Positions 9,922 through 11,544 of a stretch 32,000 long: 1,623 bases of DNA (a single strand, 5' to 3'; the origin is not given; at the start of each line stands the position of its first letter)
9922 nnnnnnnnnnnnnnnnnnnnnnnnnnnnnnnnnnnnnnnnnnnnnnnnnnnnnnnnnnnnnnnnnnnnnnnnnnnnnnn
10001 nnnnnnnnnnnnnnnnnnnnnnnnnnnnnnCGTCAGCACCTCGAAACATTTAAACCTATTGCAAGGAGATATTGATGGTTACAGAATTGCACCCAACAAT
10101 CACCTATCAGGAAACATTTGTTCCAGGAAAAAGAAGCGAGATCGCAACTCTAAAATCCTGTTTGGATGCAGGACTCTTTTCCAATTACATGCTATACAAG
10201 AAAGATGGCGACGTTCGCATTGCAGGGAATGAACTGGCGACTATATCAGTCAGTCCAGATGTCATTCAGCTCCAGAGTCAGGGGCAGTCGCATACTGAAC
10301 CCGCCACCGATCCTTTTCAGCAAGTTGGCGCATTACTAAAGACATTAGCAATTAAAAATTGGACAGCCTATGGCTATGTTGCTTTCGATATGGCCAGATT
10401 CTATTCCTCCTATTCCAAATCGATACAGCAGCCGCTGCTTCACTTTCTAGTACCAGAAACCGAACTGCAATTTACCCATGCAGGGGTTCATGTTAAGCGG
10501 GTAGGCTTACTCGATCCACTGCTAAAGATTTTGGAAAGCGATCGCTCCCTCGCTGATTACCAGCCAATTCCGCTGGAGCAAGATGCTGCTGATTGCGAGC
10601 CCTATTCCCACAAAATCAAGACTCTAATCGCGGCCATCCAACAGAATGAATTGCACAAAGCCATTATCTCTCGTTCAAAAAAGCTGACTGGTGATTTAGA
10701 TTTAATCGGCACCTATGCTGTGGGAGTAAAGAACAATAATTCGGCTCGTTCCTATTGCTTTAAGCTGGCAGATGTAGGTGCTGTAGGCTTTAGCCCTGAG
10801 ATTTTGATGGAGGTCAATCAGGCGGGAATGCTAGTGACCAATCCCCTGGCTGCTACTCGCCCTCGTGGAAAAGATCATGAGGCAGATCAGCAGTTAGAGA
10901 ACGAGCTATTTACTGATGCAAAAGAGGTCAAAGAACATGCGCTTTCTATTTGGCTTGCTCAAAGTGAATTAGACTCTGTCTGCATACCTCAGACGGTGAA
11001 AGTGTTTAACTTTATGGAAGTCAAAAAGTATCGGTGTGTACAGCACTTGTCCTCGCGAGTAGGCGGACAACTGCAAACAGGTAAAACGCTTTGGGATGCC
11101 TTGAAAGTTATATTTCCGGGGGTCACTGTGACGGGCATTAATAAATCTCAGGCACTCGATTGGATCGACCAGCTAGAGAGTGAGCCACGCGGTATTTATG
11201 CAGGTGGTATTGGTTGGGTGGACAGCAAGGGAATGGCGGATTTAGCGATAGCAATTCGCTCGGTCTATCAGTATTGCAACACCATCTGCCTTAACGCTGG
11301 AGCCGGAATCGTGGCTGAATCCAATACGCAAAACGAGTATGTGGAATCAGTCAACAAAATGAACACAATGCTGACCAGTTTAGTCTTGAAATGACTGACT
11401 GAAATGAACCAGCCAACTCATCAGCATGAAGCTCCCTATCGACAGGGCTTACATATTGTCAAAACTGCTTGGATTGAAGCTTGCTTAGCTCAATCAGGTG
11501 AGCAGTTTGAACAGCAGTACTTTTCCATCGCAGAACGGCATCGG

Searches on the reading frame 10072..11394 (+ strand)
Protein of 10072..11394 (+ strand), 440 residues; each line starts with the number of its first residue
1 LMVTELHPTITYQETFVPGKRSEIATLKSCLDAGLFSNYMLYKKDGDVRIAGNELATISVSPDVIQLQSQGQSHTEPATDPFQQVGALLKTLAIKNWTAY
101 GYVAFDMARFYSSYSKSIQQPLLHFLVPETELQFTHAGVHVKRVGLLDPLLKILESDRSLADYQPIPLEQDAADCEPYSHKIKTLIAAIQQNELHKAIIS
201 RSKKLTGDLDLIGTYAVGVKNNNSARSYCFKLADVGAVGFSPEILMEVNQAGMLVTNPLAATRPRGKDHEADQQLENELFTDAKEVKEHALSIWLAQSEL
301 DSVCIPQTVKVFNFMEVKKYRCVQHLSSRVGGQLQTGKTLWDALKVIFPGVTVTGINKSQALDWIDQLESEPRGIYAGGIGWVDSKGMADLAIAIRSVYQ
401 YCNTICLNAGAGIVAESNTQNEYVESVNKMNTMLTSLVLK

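Call 4: search_protein_families(library=pfam, proteins=[window:10072-11394:+], max_evalue=0.01)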
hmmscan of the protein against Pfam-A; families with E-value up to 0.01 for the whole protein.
window:10072-11394:+ (440 aa): 1 family
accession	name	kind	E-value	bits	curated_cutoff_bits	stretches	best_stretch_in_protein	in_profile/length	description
PF00425.24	Chorismate_bind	-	2.7e-70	237.3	27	1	176-429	3-257/257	chorismate binding enzyme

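Call 5: search_protein_families(library=ncbifam, proteins=[window:10072-11394:+], max_evalue=0.01)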
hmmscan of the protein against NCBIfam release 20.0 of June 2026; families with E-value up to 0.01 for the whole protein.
window:10072-11394:+ (440 aa): 26 families (the best 25 are shown)
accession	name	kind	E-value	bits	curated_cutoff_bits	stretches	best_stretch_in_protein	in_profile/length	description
TIGR03494.1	salicyl_syn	equivalog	1.4e-93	314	325.15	1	28-438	7-424/425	salicylate synthase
TIGR01820.1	TrpE-arch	equivalog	3.1e-75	254.2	512.05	1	98-437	100-448/449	anthranilate synthase component I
TIGR00564.1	trpE_most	equivalog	4.7e-67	227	517.7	1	171-436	190-453/455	anthranilate synthase component I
NF010089.0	PRK13574.1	equivalog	4.2e-58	197.3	527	1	99-437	82-418/421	anthranilate synthase component I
NF010086.0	PRK13571.1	equivalog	1.4e-56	192.1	693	1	164-436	219-496/510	anthranilate synthase component I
TIGR01824.1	PabB-clade2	equivalog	3.5e-56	191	408.55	1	164-432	84-354/355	aminodeoxychorismate synthase, component I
NF010087.0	PRK13572.1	equivalog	1.2e-54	185.7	580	1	173-438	170-432/435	anthranilate synthase component I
NF006563.0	PRK09070.1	equivalog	1.1e-51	175.9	514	1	169-437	176-444/447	aminodeoxychorismate synthase component I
TIGR00543.1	isochor_syn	subfamily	1.9e-51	175.4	224.75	1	171-437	83-349/349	isochorismate synthase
TIGR00553.1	pabB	equivalog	3.4e-46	157.9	328.4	1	170-432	67-328/329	aminodeoxychorismate synthase component I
NF005459.0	PRK07054.1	equivalog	2.6e-45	155.4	475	1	95-437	121-456/476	isochorismate synthase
NF004610.0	PRK05940.1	equivalog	4.5e-45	154.3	568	1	174-437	192-459/467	anthranilate synthase component I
NF005009.0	PRK06404.1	equivalog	7.3e-44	150.4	422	1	178-433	107-350/351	anthranilate synthase component I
NF010079.0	PRK13564.1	equivalog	5e-41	141.1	471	1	171-436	240-510/521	anthranilate synthase component 1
NF005698.0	PRK07508.1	equivalog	1.3e-40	139.2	452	1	170-430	111-372/383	aminodeoxychorismate synthase component I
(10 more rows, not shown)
